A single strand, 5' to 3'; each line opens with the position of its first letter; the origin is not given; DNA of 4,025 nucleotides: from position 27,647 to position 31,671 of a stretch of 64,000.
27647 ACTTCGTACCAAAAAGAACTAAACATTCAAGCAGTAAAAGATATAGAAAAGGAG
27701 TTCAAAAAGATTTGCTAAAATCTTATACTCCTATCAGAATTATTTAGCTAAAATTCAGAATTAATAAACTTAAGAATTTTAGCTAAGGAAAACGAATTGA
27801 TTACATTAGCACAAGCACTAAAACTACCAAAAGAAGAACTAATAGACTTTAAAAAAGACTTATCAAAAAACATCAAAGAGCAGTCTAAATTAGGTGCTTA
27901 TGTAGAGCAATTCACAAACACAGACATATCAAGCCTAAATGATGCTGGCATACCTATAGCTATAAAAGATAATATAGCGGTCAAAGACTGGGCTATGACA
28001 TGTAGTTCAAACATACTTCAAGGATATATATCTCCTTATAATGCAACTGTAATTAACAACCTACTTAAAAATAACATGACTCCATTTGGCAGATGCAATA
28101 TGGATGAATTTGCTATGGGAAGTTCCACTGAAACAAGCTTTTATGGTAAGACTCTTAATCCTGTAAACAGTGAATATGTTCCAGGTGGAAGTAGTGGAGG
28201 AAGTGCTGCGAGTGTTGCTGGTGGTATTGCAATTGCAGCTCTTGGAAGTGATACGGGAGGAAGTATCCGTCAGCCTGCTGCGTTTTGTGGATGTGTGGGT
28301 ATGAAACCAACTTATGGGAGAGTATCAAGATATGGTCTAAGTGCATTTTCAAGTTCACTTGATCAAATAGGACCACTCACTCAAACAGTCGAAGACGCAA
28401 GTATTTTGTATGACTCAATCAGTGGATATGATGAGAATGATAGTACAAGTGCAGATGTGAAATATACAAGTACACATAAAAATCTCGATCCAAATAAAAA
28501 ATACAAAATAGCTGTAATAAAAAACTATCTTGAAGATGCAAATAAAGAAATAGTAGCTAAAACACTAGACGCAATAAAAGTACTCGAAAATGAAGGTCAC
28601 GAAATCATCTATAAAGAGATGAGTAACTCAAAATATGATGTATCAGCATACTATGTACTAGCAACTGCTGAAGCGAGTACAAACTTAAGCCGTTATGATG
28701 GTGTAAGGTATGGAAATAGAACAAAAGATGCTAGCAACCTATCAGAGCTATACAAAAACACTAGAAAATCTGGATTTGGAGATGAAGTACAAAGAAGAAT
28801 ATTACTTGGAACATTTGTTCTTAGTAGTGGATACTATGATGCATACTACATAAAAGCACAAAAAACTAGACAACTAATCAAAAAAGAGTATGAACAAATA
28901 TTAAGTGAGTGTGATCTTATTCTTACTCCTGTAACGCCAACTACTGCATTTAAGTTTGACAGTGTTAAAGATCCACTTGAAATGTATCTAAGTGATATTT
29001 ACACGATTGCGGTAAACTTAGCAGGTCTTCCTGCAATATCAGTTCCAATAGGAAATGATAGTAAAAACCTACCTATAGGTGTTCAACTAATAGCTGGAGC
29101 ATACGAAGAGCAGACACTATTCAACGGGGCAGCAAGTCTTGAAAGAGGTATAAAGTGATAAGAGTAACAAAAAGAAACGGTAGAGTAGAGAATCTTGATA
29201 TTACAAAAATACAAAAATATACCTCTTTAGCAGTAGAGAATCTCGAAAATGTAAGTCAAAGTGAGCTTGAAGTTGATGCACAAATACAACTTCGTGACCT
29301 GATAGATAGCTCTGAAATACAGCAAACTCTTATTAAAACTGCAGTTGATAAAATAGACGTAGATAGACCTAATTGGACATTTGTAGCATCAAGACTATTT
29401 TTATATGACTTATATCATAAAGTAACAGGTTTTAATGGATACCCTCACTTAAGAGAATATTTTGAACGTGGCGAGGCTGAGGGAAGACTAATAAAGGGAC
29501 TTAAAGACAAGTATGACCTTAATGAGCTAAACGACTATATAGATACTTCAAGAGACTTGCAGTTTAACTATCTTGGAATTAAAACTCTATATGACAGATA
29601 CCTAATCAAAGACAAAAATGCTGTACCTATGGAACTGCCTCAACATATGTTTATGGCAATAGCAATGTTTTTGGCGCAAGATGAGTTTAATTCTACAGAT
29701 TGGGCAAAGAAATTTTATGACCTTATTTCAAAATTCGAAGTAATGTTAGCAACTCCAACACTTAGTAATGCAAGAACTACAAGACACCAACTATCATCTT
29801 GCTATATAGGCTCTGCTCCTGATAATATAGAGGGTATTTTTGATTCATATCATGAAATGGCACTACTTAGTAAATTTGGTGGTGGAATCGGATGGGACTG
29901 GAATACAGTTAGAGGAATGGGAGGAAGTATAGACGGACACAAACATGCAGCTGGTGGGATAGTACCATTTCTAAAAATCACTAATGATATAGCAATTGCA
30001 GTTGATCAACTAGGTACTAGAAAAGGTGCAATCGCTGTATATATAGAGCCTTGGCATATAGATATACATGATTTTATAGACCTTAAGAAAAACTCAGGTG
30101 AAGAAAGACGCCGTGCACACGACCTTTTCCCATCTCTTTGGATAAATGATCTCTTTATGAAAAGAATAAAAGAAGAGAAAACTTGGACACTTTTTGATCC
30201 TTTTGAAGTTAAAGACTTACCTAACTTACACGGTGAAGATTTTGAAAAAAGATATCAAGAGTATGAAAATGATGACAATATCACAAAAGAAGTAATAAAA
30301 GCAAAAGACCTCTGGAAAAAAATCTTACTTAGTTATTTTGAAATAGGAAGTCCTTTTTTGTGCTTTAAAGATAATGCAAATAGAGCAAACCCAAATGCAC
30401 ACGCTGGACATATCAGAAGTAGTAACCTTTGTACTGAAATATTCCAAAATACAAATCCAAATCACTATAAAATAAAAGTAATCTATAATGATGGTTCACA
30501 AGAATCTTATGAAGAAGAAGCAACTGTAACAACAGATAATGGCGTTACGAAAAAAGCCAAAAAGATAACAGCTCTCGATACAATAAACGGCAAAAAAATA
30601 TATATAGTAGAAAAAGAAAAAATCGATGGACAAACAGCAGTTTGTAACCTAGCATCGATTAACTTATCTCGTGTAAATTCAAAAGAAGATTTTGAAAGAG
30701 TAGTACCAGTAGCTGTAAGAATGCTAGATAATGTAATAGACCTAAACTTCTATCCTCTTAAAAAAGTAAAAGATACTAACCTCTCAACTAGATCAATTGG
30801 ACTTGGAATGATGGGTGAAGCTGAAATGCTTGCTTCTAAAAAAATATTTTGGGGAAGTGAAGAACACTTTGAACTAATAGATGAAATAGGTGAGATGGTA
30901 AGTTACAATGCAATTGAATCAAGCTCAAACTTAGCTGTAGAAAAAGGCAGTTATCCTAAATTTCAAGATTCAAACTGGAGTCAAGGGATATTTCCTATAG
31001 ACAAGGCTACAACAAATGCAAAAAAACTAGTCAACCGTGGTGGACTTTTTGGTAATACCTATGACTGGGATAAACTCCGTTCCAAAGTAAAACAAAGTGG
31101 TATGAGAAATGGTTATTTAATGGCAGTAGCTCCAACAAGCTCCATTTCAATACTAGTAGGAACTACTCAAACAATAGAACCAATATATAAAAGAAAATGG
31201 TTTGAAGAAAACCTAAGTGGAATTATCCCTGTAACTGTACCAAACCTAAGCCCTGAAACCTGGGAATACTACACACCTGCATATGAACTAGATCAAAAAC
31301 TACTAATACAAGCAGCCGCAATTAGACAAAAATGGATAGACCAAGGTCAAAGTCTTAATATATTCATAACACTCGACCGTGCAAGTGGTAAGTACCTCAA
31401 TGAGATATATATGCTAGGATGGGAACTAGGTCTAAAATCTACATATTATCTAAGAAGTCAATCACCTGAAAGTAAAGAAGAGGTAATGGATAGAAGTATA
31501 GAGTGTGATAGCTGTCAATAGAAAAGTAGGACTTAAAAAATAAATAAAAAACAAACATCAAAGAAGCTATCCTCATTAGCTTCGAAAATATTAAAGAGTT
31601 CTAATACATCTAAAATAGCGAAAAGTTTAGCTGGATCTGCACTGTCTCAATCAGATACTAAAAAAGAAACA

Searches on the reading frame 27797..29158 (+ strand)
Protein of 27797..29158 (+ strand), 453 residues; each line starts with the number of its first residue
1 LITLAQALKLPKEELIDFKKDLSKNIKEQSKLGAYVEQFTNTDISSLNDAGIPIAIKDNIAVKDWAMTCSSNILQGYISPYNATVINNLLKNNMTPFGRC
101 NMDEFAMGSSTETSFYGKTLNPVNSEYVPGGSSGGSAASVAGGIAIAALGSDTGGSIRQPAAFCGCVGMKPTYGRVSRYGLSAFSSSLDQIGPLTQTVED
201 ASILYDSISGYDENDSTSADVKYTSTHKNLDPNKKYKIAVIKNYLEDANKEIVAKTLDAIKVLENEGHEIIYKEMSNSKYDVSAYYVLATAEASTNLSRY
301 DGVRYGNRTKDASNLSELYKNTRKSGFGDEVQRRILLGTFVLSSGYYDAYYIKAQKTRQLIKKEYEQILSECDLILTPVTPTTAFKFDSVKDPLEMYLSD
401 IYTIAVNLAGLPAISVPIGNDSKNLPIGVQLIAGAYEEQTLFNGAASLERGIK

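Call 45: search_protein_families(library=pfam, proteins=[window:27797-29158:+], max_evalue=0.001)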
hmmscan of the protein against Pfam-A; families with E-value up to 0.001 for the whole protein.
window:27797-29158:+ (453 aa): 1 family
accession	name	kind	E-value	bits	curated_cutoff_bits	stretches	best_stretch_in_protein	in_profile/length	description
PF01425.27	Amidase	-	2.4e-140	469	27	1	50-441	48-444/445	Amidase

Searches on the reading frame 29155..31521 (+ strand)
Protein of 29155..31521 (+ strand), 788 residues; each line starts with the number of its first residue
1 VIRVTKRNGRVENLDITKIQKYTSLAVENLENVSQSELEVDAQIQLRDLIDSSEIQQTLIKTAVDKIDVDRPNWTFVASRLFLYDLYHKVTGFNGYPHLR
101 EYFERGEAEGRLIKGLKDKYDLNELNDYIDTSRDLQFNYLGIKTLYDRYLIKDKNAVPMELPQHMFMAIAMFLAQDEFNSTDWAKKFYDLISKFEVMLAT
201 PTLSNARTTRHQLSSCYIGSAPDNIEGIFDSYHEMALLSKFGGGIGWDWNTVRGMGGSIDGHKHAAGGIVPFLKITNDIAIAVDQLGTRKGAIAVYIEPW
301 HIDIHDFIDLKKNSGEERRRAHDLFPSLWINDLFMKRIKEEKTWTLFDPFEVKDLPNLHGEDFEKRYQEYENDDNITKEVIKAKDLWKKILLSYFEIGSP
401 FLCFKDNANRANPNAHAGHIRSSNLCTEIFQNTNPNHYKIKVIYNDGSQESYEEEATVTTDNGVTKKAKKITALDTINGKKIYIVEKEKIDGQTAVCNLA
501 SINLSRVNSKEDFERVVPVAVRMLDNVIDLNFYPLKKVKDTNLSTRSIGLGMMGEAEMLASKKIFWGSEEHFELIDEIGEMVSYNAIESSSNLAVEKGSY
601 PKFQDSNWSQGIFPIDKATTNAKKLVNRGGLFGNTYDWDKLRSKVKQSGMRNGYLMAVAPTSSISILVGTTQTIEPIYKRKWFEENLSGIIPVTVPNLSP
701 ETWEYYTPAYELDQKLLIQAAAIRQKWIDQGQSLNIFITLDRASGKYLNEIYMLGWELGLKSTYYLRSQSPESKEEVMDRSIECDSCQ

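Call 45: search_protein_families(library=pfam, proteins=[window:29155-31521:+], max_evalue=0.001)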
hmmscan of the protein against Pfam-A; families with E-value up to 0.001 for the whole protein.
window:29155-31521:+ (788 aa): 3 families
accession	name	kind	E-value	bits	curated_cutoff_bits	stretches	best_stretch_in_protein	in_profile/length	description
PF02867.20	Ribonuc_red_lgC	-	1.8e-175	585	23.9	1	214-766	1-523/523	Ribonucleotide reductase, barrel domain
PF00317.26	Ribonuc_red_lgN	-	4.2e-27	94.4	28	1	136-210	2-76/77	Ribonucleotide reductase, all-alpha domain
PF03477.21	ATP-cone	-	2.8e-08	34.6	25.8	1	3-86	2-85/88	ATP cone domain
